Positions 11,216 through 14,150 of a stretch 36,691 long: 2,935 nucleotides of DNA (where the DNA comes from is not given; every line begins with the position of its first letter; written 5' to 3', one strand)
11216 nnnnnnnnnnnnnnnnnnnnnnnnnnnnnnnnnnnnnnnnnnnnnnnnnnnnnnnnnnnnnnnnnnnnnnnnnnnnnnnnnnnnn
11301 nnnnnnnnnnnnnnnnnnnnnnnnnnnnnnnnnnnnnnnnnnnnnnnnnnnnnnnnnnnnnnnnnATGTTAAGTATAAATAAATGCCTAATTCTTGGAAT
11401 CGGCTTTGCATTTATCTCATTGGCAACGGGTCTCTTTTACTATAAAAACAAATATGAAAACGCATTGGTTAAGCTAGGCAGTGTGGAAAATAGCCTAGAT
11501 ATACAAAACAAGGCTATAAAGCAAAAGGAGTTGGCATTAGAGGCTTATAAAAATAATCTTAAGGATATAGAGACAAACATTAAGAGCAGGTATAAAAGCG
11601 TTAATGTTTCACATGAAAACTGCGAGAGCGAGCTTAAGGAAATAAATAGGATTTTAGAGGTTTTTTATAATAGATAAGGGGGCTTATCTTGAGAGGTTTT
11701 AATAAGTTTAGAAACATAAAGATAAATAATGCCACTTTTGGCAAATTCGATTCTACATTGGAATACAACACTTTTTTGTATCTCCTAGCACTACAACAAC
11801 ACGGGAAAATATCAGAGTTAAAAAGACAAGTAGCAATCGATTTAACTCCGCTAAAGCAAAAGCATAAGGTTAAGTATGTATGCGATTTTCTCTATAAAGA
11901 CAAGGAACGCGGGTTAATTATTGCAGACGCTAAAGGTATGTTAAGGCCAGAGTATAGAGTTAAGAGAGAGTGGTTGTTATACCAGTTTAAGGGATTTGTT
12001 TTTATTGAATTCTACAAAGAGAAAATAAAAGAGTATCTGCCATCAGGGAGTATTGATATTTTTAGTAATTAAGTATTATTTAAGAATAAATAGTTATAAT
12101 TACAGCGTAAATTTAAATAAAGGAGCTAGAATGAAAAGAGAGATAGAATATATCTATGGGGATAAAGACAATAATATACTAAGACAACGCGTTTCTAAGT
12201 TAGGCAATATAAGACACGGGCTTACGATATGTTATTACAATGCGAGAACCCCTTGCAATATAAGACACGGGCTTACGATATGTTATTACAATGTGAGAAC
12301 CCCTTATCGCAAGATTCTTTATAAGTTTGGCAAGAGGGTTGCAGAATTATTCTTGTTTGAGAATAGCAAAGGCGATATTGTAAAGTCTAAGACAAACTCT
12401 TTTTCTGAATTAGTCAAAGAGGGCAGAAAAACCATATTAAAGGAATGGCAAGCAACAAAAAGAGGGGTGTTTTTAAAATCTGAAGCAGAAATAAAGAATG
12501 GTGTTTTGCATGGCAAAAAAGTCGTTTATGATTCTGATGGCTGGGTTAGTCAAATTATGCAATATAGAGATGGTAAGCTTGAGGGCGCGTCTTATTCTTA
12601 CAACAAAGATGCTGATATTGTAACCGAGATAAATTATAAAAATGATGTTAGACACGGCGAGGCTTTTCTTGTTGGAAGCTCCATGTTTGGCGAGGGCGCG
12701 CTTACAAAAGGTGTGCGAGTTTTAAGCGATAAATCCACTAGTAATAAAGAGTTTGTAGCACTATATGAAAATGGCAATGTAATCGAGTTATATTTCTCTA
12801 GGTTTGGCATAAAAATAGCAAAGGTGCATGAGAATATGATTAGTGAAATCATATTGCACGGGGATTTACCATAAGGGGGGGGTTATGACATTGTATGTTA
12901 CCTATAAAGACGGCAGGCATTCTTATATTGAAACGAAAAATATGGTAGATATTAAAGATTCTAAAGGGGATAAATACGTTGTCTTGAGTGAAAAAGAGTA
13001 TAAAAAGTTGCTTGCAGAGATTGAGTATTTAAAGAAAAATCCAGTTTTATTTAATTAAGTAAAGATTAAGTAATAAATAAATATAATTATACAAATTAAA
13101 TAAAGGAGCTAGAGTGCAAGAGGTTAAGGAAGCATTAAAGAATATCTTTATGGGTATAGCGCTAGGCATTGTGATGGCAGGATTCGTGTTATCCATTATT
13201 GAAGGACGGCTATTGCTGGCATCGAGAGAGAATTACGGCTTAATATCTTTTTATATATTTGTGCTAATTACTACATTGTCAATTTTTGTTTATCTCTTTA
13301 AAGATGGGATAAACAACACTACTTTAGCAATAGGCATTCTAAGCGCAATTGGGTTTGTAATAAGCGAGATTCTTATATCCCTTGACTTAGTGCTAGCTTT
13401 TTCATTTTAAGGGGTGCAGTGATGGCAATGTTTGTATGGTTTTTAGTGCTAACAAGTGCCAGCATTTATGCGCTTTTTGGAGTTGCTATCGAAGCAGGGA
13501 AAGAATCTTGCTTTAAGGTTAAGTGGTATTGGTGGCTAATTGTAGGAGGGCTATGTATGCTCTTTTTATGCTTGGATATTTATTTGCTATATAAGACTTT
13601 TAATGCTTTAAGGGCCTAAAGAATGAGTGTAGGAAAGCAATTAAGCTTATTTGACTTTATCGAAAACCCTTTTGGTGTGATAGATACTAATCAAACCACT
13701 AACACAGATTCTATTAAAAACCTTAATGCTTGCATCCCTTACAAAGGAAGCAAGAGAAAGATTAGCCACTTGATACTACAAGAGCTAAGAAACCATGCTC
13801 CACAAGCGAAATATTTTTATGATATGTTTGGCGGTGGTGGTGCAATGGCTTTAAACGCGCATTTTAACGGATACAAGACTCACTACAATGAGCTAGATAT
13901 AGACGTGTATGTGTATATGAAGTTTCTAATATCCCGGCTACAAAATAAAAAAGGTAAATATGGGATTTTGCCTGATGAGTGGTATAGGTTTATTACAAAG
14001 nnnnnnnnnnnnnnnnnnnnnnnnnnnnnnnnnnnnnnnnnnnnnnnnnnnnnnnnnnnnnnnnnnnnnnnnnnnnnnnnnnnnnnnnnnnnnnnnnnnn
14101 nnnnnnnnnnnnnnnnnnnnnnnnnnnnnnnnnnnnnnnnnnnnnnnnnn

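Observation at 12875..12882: G8 homopolymer between a stop codon and the next ATG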

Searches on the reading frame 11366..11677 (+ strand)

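Call 7: search_protein_families(library=pfam, proteins=[window:11366-11677:+], max_evalue=0.01)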
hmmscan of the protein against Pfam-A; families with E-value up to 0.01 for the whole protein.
window:11366-11677:+ (103 aa): 2 families
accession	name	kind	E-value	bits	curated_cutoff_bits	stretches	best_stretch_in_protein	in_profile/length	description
PF12072.13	RNase_Y_N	-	0.0021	18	32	1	37-94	87-144/201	RNase Y N-terminal region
PF11172.13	DUF2959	-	0.0028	18.3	26.8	1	39-95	19-75/190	Protein of unknown function (DUF2959)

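Call 8: search_protein_families(library=phrogs, proteins=[window:11366-11677:+], max_evalue=0.01)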
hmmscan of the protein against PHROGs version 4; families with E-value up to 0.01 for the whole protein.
window:11366-11677:+ (103 aa): 4 families
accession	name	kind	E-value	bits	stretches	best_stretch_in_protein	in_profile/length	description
phrog_1955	-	unknown function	2.9e-09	38.1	1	24-100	26-102/106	-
phrog_739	-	lysis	2.6e-05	25.4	1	6-91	7-90/122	Rz-like spanin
phrog_1296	-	lysis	0.0073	17.3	0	5-68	4-67/93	holin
phrog_6179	-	unknown function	0.0089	17.7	0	8-72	14-78/93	-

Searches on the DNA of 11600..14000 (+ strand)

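Call 4: search_dna_similar(query=window:11600-14000:+, collection=phages, mode=near)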
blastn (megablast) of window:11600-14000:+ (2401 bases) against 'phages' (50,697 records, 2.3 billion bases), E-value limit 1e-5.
No match.

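Call 6: search_dna_similar(query=window:11600-14000:+, collection=phages, mode=distant)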
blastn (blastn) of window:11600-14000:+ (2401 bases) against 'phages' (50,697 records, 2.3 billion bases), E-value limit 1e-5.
No match.

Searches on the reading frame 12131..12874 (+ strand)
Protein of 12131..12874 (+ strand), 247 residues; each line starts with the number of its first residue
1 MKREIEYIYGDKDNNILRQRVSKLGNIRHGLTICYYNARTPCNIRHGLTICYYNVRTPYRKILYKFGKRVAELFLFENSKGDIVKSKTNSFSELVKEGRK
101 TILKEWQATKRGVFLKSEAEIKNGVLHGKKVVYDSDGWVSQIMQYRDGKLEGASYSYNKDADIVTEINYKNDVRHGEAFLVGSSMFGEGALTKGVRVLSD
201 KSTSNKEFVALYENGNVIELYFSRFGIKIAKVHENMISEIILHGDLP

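Call 7: search_protein_families(library=pfam, proteins=[window:12131-12874:+], max_evalue=0.01)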
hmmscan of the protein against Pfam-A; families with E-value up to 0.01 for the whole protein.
window:12131-12874:+ (247 aa): 2 families
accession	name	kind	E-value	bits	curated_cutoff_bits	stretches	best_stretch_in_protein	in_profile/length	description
PF07661.19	MORN_2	-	0.00035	20.9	29.6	0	126-147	1-22/22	MORN repeat variant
PF05822.18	UMPH-1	-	0.0046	17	23.7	1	81-196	78-199/246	Pyrimidine 5'-nucleotidase (UMPH-1)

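Call 8: search_protein_families(library=phrogs, proteins=[window:12131-12874:+], max_evalue=0.01)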
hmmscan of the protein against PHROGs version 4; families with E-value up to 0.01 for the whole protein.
window:12131-12874:+ (247 aa): 0 families

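Call 23: find_homologous_proteins(query=window:12131-12874:+, max_evalue=0.001)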
Query window:12131-12874:+ (247 aa): 11 proteins with E <= 0.001 among 265 candidates.
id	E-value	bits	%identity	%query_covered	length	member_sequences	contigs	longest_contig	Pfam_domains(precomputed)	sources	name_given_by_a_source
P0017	1.9e-122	426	81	100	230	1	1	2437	-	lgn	-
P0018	2.5e-121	422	80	100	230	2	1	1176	-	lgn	-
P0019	2.2e-120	419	80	100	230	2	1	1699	-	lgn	-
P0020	4.3e-120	418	100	78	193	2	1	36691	-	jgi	jgi:antitoxin component YwqK of YwqJK toxin-antitoxin module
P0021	8.6e-113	394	75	100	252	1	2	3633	-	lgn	-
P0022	2.0e-76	275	56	100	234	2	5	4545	-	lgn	-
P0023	7.5e-75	270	55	100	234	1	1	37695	-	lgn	-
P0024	2.7e-67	245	51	100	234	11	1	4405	-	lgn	-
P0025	3.0e-62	229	50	100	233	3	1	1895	PF07661.20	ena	-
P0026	2.6e-60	222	50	100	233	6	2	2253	-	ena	-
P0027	4.2e-57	212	77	52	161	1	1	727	PF07661.20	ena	-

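Call 25: find_encoding_contigs(protein=P0017, flank=2000, max_places=10)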
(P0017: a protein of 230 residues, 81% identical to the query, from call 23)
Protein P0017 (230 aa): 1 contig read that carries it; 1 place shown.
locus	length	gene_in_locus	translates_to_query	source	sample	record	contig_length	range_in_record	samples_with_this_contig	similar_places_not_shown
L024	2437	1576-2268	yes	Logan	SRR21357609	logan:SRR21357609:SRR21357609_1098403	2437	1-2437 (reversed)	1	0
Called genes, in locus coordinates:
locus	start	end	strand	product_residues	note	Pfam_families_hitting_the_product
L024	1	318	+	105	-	?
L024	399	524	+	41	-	-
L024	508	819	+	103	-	-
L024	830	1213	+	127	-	PF06356:DUF1064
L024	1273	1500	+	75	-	-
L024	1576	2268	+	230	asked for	-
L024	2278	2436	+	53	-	?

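Call 26: find_encoding_contigs(protein=P0021, flank=2000, max_places=10)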
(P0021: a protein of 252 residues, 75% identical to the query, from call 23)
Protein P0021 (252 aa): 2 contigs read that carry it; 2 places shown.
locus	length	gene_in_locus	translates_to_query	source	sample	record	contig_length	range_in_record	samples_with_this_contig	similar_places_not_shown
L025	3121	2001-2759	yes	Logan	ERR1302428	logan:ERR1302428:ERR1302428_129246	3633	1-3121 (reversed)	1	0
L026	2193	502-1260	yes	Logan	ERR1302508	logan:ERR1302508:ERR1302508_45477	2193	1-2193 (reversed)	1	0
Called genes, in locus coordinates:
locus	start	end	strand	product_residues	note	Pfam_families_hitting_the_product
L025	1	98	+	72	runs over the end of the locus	-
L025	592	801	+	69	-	-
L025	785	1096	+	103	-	-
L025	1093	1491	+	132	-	PF06356:DUF1064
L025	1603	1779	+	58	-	-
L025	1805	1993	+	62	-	-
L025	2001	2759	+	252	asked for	-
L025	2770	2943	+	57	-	-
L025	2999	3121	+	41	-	?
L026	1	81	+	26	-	?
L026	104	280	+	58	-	-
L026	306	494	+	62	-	-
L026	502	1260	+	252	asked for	-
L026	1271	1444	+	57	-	-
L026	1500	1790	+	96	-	-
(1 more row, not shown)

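Call 27: find_encoding_contigs(protein=P0022, flank=2000, max_places=10)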
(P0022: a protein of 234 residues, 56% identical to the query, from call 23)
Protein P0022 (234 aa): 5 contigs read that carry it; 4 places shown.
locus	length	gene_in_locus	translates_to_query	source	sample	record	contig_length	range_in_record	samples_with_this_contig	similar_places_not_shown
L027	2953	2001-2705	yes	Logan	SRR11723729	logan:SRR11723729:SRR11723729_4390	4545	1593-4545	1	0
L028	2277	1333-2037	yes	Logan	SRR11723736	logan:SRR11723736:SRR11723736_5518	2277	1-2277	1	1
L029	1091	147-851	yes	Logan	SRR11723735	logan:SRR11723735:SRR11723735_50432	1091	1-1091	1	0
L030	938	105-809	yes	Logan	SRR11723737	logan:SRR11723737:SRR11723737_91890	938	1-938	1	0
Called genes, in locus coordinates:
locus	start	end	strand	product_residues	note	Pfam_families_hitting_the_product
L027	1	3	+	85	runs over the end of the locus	-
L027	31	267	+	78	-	-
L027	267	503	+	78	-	-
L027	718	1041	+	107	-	PF16083:Phage_holin_3_3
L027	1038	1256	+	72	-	-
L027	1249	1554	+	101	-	-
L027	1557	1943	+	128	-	PF06356:DUF1064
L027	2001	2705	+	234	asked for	-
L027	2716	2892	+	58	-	-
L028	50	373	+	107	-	PF16083:Phage_holin_3_3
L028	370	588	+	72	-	-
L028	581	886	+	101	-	-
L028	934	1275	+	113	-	PF06356:DUF1064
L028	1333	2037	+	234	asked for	-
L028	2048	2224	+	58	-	-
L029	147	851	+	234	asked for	-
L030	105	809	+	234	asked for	-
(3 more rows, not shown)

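Call 38: find_encoding_contigs(protein=window:12131-12874:+, flank=1500, max_places=10)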
Protein window:12131-12874:+ (247 aa): no gene with exactly this product is on record in the collection.
